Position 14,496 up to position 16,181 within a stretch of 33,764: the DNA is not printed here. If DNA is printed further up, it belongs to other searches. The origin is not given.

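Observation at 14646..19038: Uncharacterised four-gene sugar-phosphate module (divergent transaldolase-fold protein, two DERA-like aldolases, FGGY kinase) where zwf-opcA-pgl is normally found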

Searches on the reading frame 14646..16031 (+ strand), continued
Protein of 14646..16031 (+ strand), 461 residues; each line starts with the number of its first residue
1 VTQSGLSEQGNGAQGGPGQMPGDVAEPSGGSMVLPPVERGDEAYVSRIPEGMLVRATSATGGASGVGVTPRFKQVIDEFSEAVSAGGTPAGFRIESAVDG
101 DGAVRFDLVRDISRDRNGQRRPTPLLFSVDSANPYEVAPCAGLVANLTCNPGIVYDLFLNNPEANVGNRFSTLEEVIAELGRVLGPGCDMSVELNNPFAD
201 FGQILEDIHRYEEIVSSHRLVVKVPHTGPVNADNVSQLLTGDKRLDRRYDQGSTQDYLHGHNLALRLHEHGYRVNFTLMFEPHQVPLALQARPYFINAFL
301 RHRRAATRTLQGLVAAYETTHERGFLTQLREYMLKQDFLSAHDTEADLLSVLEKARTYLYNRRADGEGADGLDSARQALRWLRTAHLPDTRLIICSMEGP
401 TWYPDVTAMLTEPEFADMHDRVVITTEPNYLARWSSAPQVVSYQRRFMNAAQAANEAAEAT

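Call 35: fold_search(model_id=the predicted structure, library=pdb)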
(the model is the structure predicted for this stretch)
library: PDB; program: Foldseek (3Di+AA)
matches with E <= 10: 1705; with E <= 0.001: 149
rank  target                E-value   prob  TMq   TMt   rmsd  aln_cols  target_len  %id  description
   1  1vpx_E                1.4e-11  1.00  0.41  0.82   3.8       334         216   15  Crystal structure of Transaldolase (EC 2.2.1.2) (TM0295) from Thermotoga maritima at 2.40 A resolution (released 2004-12-07)
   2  1vpx_G                1.6e-11  1.00  0.40  0.81   3.8       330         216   14  Crystal structure of Transaldolase (EC 2.2.1.2) (TM0295) from Thermotoga maritima at 2.40 A resolution (released 2004-12-07)
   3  1vpx_I                2.2e-11  1.00  0.39  0.81   3.8       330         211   15  Crystal structure of Transaldolase (EC 2.2.1.2) (TM0295) from Thermotoga maritima at 2.40 A resolution (released 2004-12-07)
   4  1vpx_J                2.5e-11  1.00  0.40  0.83   3.7       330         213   14  Crystal structure of Transaldolase (EC 2.2.1.2) (TM0295) from Thermotoga maritima at 2.40 A resolution (released 2004-12-07)
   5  1vpx_D                2.6e-11  1.00  0.40  0.82   3.8       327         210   15  Crystal structure of Transaldolase (EC 2.2.1.2) (TM0295) from Thermotoga maritima at 2.40 A resolution (released 2004-12-07)
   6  9ui2_A                2.9e-11  1.00  0.40  0.77   4.7       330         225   17  Crystal structure of Thermus thermophilus HB8 transaldolase (released 2025-07-30)
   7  6ys0_A                3.5e-11  1.00  0.40  0.80   4.3       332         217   16  Transaldolase variant D211A from T. acidophilum in complex with D-fructose 6-phosphate Schiff-base intermediate (released 2021-05-12)
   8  1vpx_F                4.5e-11  1.00  0.40  0.82   3.7       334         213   15  Crystal structure of Transaldolase (EC 2.2.1.2) (TM0295) from Thermotoga maritima at 2.40 A resolution (released 2004-12-07)
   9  1vpx_C                4.7e-11  1.00  0.39  0.82   3.9       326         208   16  Crystal structure of Transaldolase (EC 2.2.1.2) (TM0295) from Thermotoga maritima at 2.40 A resolution (released 2004-12-07)
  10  1vpx_N                5.0e-11  1.00  0.39  0.83   3.8       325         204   15  Crystal structure of Transaldolase (EC 2.2.1.2) (TM0295) from Thermotoga maritima at 2.40 A resolution (released 2004-12-07)
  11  1vpx_B                5.7e-11  1.00  0.40  0.83   3.7       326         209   15  Crystal structure of Transaldolase (EC 2.2.1.2) (TM0295) from Thermotoga maritima at 2.40 A resolution (released 2004-12-07)
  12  1vpx_S                5.7e-11  1.00  0.39  0.83   3.8       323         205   14  Crystal structure of Transaldolase (EC 2.2.1.2) (TM0295) from Thermotoga maritima at 2.40 A resolution (released 2004-12-07)
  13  1vpx_L                9.1e-11  1.00  0.39  0.83   3.7       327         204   15  Crystal structure of Transaldolase (EC 2.2.1.2) (TM0295) from Thermotoga maritima at 2.40 A resolution (released 2004-12-07)
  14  3r8r_D                9.1e-11  1.00  0.39  0.82   3.8       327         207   16  Transaldolase from Bacillus subtilis (released 2012-02-08)
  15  3r8r_I                9.7e-11  1.00  0.40  0.82   4.0       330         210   16  Transaldolase from Bacillus subtilis (released 2012-02-08)
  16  3r8r_A                1.1e-10  1.00  0.40  0.82   4.1       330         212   18  Transaldolase from Bacillus subtilis (released 2012-02-08)
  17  1vpx_Q                1.1e-10  1.00  0.38  0.81   3.9       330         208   14  Crystal structure of Transaldolase (EC 2.2.1.2) (TM0295) from Thermotoga maritima at 2.40 A resolution (released 2004-12-07)
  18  3r8r_H                1.1e-10  1.00  0.39  0.78   4.3       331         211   17  Transaldolase from Bacillus subtilis (released 2012-02-08)
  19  1vpx_H                1.2e-10  1.00  0.39  0.83   3.7       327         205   15  Crystal structure of Transaldolase (EC 2.2.1.2) (TM0295) from Thermotoga maritima at 2.40 A resolution (released 2004-12-07)
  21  1vpx_T                1.3e-10  1.00  0.39  0.82   3.8       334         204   15  Crystal structure of Transaldolase (EC 2.2.1.2) (TM0295) from Thermotoga maritima at 2.40 A resolution (released 2004-12-07)
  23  1vpx_R                1.6e-10  1.00  0.39  0.81   3.7       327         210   15  Crystal structure of Transaldolase (EC 2.2.1.2) (TM0295) from Thermotoga maritima at 2.40 A resolution (released 2004-12-07)
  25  3r8r_K                1.9e-10  1.00  0.40  0.82   4.1       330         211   16  Transaldolase from Bacillus subtilis (released 2012-02-08)
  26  6ys0_E                1.9e-10  1.00  0.39  0.79   4.3       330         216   15  Transaldolase variant D211A from T. acidophilum in complex with D-fructose 6-phosphate Schiff-base intermediate (released 2021-05-12)
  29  6ys0_C                2.5e-10  1.00  0.40  0.77   4.3       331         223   15  Transaldolase variant D211A from T. acidophilum in complex with D-fructose 6-phosphate Schiff-base intermediate (released 2021-05-12)
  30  1vpx_A                2.7e-10  1.00  0.39  0.82   3.8       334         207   15  Crystal structure of Transaldolase (EC 2.2.1.2) (TM0295) from Thermotoga maritima at 2.40 A resolution (released 2004-12-07)
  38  3r8r_C                6.9e-10  1.00  0.38  0.80   4.1       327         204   17  Transaldolase from Bacillus subtilis (released 2012-02-08)
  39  1vpx_M                7.3e-10  1.00  0.38  0.83   3.8       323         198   14  Crystal structure of Transaldolase (EC 2.2.1.2) (TM0295) from Thermotoga maritima at 2.40 A resolution (released 2004-12-07)
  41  3r8r_J                1.0e-09  1.00  0.38  0.81   4.0       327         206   16  Transaldolase from Bacillus subtilis (released 2012-02-08)
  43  4rz4_A                1.9e-09  1.00  0.40  0.80   4.0       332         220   14  Fructose-6-phosphate aldolase Q59E Y131F from E.coli (released 2015-10-07)
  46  3r8r_P                2.9e-09  1.00  0.37  0.80   4.1       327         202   15  Transaldolase from Bacillus subtilis (released 2012-02-08)
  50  3r8r_N                4.3e-09  1.00  0.38  0.81   4.0       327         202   16  Transaldolase from Bacillus subtilis (released 2012-02-08)
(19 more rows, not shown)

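Call 37: search_protein_families(library=pfam, proteins=[L082:11802-12254:+, L082:12269-13435:+, L082:13447-14655:+, L082:14664-15989:+, L082:16015-17106:+, L082:17124-17972:+, L064:9222-9878:+, L064:14996-15943:+, L082:11273-11836:+, L044:4947-7241:+], max_evalue=0.001)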
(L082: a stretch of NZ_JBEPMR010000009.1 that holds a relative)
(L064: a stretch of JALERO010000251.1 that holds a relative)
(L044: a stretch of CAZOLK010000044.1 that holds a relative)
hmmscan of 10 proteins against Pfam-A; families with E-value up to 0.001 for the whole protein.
L082:11802-12254:+ (150 aa): 3 families
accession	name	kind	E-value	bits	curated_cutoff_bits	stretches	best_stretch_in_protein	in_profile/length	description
PF00903.31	Glyoxalase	-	1.2e-16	61.6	20.6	1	10-133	2-121/121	Glyoxalase/Bleomycin resistance protein/Dioxygenase superfamily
PF12681.13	Glyoxalase_2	-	6.2e-07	29.8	30.1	1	12-133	3-113/118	Glyoxalase-like domain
PF22677.2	Ble-like_N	-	1.1e-05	25.6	24.5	1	12-43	4-34/41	Bleomycin resistance protein-like N-terminal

L082:12269-13435:+ (388 aa): 1 family
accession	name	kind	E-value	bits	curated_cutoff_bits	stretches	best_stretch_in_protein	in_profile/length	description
PF01676.23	Metalloenzyme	-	2.6e-41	142.2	24.3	1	3-373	2-250/252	Metalloenzyme superfamily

L082:13447-14655:+ (402 aa): 3 families
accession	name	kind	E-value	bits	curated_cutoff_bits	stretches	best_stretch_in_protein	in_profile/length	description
PF00465.25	Fe-ADH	-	1.5e-36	126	31.3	1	22-191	1-168/168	Iron-containing alcohol dehydrogenase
PF25137.1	ADH_Fe_C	-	1e-34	120.4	27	1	202-401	1-193/194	Fe-containing alcohol dehydrogenase family, C-terminal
PF13685.12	Fe-ADH_2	-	5e-07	30.3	28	1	56-123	30-95/149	Iron-containing alcohol dehydrogenase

L082:14664-15989:+ (441 aa): 2 families
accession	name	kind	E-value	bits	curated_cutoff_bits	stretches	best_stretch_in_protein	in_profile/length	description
PF01979.26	Amidohydro_1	-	1.1e-43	150.3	25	1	56-409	1-344/345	Amidohydrolase family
PF07969.17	Amidohydro_3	-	2.1e-16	60.9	29.7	1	280-410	352-471/472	Amidohydrolase family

L082:16015-17106:+ (363 aa): 2 families
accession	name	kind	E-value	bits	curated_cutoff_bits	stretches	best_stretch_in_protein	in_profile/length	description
PF02608.20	Bmp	-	6e-45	154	24.1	1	43-333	3-284/301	ABC transporter substrate-binding protein PnrA-like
PF00532.27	Peripla_BP_1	-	0.00036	20.5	22.2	0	42-111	2-69/281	Periplasmic binding proteins and sugar binding domain of LacI family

L082:17124-17972:+ (282 aa): 1 family
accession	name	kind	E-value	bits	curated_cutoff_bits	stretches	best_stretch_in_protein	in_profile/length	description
PF01048.26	PNP_UDP_1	-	7.9e-30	104.4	25.1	1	30-243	1-207/233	Phosphorylase superfamily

L064:9222-9878:+ (218 aa): 5 families
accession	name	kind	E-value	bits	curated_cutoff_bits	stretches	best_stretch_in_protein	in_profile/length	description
PF13419.12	HAD_2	-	1.1e-37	130.3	23.8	1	7-186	1-178/178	Haloacid dehalogenase-like hydrolase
PF00702.32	Hydrolase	-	6.8e-25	89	26.4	1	4-180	1-191/191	haloacid dehalogenase-like hydrolase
PF13242.12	Hydrolase_like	-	5.5e-13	49.1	22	1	142-210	3-74/75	HAD-hyrolase-like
PF12710.13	HAD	-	7.9e-08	33.4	27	1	7-177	1-189/189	haloacid dehalogenase-like hydrolase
PF08282.18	Hydrolase_3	-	0.00041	20.6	20.9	0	7-33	1-27/255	haloacid dehalogenase-like hydrolase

L064:14996-15943:+ (315 aa): 1 family
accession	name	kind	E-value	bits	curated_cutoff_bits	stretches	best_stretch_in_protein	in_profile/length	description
PF02811.25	PHP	-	1.5e-07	32.3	26.4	1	8-89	1-77/164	PHP domain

L082:11273-11836:+ (187 aa): 1 family
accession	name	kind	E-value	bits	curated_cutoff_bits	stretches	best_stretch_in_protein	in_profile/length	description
PF06496.16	DUF1097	-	2.5e-07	31.4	24.6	1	43-162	22-140/142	Protein of unknown function (DUF1097)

L044:4947-7241:+ (764 aa): 0 families

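Call 41: search_solved_structures(query=A1, max_evalue=1, show_alignments=4)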
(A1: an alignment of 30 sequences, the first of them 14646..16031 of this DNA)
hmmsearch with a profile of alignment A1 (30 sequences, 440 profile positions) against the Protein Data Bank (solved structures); distinct sequences matched with E-value up to 1: 5.
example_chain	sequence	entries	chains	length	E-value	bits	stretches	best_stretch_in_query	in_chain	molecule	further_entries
3r8r_A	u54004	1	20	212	0.039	15.9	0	241-281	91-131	Transaldolase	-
9ui2_A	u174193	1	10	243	0.048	15.6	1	242-282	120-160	Probable transaldolase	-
1vpx_A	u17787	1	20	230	0.073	15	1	241-300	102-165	PROTEIN (Transaldolase (EC 2.2.1.2))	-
1wx0_A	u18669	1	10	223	0.078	14.9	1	241-282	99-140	transaldolase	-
8bc2_A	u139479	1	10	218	0.12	14.3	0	245-311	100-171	Transaldolase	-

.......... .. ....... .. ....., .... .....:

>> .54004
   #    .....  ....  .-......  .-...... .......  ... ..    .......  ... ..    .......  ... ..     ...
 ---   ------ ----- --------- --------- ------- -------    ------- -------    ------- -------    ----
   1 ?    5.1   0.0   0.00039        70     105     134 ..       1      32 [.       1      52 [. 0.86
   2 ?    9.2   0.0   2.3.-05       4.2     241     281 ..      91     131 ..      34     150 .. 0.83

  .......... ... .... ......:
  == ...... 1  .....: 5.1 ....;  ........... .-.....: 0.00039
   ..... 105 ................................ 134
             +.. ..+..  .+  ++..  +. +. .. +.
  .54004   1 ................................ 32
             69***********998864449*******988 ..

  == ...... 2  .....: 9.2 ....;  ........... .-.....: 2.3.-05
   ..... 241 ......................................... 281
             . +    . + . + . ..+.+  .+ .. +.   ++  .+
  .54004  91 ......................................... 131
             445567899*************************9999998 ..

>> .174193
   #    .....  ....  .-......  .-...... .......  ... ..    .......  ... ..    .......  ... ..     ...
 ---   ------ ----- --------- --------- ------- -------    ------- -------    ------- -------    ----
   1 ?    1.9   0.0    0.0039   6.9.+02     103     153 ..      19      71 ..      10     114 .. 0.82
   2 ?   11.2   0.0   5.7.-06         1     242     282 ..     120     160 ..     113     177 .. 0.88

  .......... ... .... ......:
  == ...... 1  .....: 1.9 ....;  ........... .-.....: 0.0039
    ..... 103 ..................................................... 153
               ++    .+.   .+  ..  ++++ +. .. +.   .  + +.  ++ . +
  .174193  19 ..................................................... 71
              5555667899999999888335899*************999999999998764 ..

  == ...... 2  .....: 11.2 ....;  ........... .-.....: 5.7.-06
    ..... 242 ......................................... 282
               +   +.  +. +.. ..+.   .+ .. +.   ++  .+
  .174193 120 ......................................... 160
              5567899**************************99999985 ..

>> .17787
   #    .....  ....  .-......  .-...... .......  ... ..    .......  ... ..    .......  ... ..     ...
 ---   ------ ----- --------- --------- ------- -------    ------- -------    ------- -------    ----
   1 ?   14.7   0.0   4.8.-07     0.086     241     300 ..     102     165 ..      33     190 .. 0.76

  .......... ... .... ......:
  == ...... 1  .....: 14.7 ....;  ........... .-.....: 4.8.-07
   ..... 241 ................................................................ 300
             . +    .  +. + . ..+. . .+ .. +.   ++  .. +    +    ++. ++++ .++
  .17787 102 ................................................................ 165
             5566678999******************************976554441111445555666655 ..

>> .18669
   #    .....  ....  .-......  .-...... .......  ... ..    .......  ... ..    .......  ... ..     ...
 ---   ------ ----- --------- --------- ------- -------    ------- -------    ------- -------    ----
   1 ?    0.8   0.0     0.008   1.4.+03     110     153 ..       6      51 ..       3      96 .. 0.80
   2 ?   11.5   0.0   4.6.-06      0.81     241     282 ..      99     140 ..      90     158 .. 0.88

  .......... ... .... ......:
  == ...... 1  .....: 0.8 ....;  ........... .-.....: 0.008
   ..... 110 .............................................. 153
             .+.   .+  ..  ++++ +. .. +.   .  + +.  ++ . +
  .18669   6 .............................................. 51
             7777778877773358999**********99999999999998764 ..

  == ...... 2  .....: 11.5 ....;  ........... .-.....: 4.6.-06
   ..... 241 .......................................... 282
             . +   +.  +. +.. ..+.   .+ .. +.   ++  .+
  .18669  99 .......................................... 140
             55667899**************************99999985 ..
